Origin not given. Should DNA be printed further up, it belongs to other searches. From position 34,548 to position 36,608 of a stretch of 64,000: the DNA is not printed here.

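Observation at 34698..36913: Divergent two-subunit B12 acyl-CoA mutase: altered active-site residues and an ExHxxG cobalamin motif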

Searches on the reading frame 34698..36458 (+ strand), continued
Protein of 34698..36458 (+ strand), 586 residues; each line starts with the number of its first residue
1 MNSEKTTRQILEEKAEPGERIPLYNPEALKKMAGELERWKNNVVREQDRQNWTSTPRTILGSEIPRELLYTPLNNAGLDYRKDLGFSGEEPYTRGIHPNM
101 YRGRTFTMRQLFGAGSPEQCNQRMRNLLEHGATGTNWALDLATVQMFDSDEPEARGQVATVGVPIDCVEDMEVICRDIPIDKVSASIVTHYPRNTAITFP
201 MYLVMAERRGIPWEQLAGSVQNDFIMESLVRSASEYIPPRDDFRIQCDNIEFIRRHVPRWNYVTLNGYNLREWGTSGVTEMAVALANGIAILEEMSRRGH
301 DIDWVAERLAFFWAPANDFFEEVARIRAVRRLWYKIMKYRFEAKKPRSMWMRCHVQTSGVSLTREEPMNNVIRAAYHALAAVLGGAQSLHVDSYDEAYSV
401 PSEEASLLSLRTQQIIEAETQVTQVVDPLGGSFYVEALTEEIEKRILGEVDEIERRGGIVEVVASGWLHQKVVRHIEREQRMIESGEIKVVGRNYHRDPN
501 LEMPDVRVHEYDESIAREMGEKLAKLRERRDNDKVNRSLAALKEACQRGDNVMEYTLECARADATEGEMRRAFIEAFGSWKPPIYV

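Call 57: search_protein_families(library=pfam, proteins=[L050:5044-6423:+, L050:4372-4782:+, L050:15989-17314:+, L043:7352-8800:+, L043:8881-9321:+, L043:9377-9958:+, L043:14544-16643:-, L076:6776-8902:-, L076:9097-9804:-, L064:8960-9691:-])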
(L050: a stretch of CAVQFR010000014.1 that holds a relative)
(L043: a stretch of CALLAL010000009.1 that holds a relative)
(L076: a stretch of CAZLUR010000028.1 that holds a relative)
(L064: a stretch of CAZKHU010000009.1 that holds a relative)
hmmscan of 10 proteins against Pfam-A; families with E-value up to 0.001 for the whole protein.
L050:5044-6423:+ (459 aa): 2 families
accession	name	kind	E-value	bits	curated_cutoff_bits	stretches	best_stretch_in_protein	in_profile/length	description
PF02913.24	FAD-oxidase_C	-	1.2e-67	228.7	21.2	1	214-455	1-248/248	FAD linked oxidases, C-terminal domain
PF01565.28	FAD_binding_4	-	1.1e-39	135.7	26.4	1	40-178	1-138/139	FAD binding domain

L050:4372-4782:+ (136 aa): 2 families
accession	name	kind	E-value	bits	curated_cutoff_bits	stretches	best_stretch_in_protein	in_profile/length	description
PF02911.23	Formyl_trans_C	-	1.3e-13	51.4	21.1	1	79-135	8-65/100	Formyl transferase, C-terminal domain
PF00551.24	Formyl_trans_N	-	6.4e-06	26.5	26.1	1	1-33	134-166/181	Formyl transferase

L050:15989-17314:+ (441 aa): 1 family
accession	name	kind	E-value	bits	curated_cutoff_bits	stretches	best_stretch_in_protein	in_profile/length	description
PF06808.19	DctM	-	2.4e-84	284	23.8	1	15-429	1-412/413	Tripartite ATP-independent periplasmic transporter, DctM component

L043:7352-8800:+ (482 aa): 1 family
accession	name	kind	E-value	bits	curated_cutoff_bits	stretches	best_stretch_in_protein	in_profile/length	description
PF00171.27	Aldedh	-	1.6e-138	462.6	23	1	12-477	1-461/461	Aldehyde dehydrogenase family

L043:8881-9321:+ (146 aa): 0 families

L043:9377-9958:+ (193 aa): 4 families
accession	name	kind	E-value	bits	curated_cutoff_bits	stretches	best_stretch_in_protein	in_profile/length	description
PF00132.30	Hexapep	-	1.2e-16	60.1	27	2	102-135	2-35/36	Bacterial transferase hexapeptide (six repeats)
PF25084.1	LbH_EIF2B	-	4.8e-07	30.2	54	1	23-126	9-103/105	EIF2B subunit epsilon LbH domain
PF14602.12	Hexapep_2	-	1.1e-06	28.6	27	1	106-135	6-33/34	Hexapeptide repeat of succinyl-transferase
PF21711.3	DCTN5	-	0.00012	22.2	40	1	53-176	45-177/182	Dynactin subunit 5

L043:14544-16643:- (699 aa): 4 families
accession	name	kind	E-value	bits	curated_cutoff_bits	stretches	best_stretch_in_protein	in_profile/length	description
PF00122.25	E1-E2_ATPase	-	4.6e-54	183.1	28.1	1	201-372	2-181/181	E1-E2 ATPase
PF00702.32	Hydrolase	-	8.3e-34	118.1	26.4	1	389-606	2-191/191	haloacid dehalogenase-like hydrolase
PF00403.32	HMA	-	3.2e-13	50.3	24.8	1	13-73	1-61/62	Heavy-metal-associated domain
PF12710.13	HAD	-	0.0009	20.2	27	0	524-602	85-188/189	haloacid dehalogenase-like hydrolase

L076:6776-8902:- (708 aa): 6 families
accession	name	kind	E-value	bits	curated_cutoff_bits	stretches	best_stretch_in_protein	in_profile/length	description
PF13549.11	ATP-grasp_5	-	1.8e-78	263.3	27.6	1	492-702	11-220/221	ATP-grasp domain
PF13607.11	Succ_CoA_lig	-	3.6e-56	189.2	27.4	1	156-292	2-138/138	Succinyl-CoA ligase like flavodoxin domain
PF13380.12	CoA_binding_2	-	9.9e-24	84.5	22.8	1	14-139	2-115/116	CoA binding domain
PF19045.5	Ligase_CoA_2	-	4.6e-12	46.7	23.7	1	304-439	2-140/162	Ligase-CoA domain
PF02629.25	CoA_binding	-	2.3e-11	44.8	22.3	1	12-103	3-97/97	CoA binding domain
PF00549.24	Ligase_CoA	-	2.4e-06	28.1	24.5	0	335-420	9-95/128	CoA-ligase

L076:9097-9804:- (235 aa): 1 family
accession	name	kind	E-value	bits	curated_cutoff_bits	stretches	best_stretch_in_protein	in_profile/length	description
PF00582.32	Usp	-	2e-29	103.4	24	1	68-220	2-140/141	Universal stress protein family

L064:8960-9691:- (243 aa): 4 families
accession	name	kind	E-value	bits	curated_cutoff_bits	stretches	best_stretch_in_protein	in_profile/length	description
PF07729.17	FCD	-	5.3e-28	98.4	24.3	1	109-234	1-124/125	FCD domain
PF00392.27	GntR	-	5.2e-21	74.5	27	1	23-80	3-60/64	Bacterial regulatory proteins, gntR family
PF01978.25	TrmB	-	0.00029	21.1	25.6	1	48-85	26-63/68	Sugar-specific transcriptional regulator TrmB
PF13412.12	HTH_24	-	0.00031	20.7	21.9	1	48-75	21-48/48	Winged helix-turn-helix DNA-binding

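Call 58: find_encoding_contigs(protein=P0121, flank=10000, max_places=3)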
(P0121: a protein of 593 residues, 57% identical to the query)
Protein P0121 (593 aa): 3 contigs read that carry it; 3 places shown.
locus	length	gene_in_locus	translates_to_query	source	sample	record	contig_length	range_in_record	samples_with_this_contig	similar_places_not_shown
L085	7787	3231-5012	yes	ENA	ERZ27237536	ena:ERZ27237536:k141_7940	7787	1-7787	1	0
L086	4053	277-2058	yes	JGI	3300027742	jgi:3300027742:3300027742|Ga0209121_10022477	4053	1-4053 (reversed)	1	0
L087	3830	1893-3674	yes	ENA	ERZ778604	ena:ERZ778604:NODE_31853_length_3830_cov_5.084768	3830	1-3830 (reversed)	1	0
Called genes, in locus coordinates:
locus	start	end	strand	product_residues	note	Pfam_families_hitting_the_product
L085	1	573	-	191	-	?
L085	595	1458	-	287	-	PF02737:3HCDH_N, PF00725:3HCDH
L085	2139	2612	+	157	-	PF13452:FAS1_DH_region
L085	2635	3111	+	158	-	PF01575:MaoC_dehydratas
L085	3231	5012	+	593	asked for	PF01642:MM_CoA_mutase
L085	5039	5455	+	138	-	PF02310:B12-binding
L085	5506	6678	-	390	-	PF06050:HGD-D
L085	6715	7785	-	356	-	?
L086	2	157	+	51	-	?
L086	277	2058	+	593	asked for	PF01642:MM_CoA_mutase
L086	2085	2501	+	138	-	PF02310:B12-binding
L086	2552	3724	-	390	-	PF06050:HGD-D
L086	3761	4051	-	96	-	?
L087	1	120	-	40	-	?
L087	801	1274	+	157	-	PF13452:FAS1_DH_region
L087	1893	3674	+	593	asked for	PF01642:MM_CoA_mutase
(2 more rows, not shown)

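Call 59: find_encoding_contigs(protein=P0123, flank=10000, max_places=3)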
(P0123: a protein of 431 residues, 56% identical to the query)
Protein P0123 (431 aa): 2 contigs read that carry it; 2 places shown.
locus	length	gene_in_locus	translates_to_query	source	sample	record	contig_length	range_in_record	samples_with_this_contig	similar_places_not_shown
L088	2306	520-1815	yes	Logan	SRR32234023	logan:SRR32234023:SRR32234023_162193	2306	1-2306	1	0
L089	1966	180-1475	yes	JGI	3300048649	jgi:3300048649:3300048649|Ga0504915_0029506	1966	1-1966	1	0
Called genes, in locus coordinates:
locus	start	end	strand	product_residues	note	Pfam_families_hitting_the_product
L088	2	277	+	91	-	?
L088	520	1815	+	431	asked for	PF01642:MM_CoA_mutase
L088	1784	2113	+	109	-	PF02310:B12-binding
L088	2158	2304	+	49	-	?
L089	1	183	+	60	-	?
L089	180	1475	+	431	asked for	PF01642:MM_CoA_mutase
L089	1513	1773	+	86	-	-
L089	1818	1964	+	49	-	?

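Call 82: search_solved_structures(query=L064:12311-13714:+, max_evalue=1e-10)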
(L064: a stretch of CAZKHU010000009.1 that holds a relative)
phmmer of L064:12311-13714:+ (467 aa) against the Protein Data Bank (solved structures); distinct sequences matched with E-value up to 1e-10: 8.
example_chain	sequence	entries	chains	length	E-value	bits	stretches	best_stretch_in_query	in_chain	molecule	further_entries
6hdw_A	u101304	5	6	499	5.3e-165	553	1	5-461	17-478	2-hydroxyisobutyryl-CoA synthetase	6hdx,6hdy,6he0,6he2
2y27_A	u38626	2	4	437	1.3e-68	235.1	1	24-457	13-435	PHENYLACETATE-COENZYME A LIGASE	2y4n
4r1l_A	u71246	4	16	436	1.7e-68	234.7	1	20-457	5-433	Phenylacetate-coenzyme A ligase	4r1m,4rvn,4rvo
2y4o_A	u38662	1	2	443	2.3e-63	217.8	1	26-458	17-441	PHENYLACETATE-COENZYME A LIGASE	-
6wuq_A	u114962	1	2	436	2.3e-26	95.8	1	54-453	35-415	AjiA1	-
6siw_A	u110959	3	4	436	2.1e-23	86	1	71-452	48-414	PaaK-like ligase (AMP-dependent synthetase and ligase) | AMP-dependent synthetase and ligase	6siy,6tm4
6siw_B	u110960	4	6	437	2.1e-23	86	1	71-452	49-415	PaaK-like ligase (AMP-dependent synthetase and ligase) | AMP-dependent synthetase and ligase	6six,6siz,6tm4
9s3l_A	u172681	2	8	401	4.2e-16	61.9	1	41-412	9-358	Phenylacetate-CoA ligase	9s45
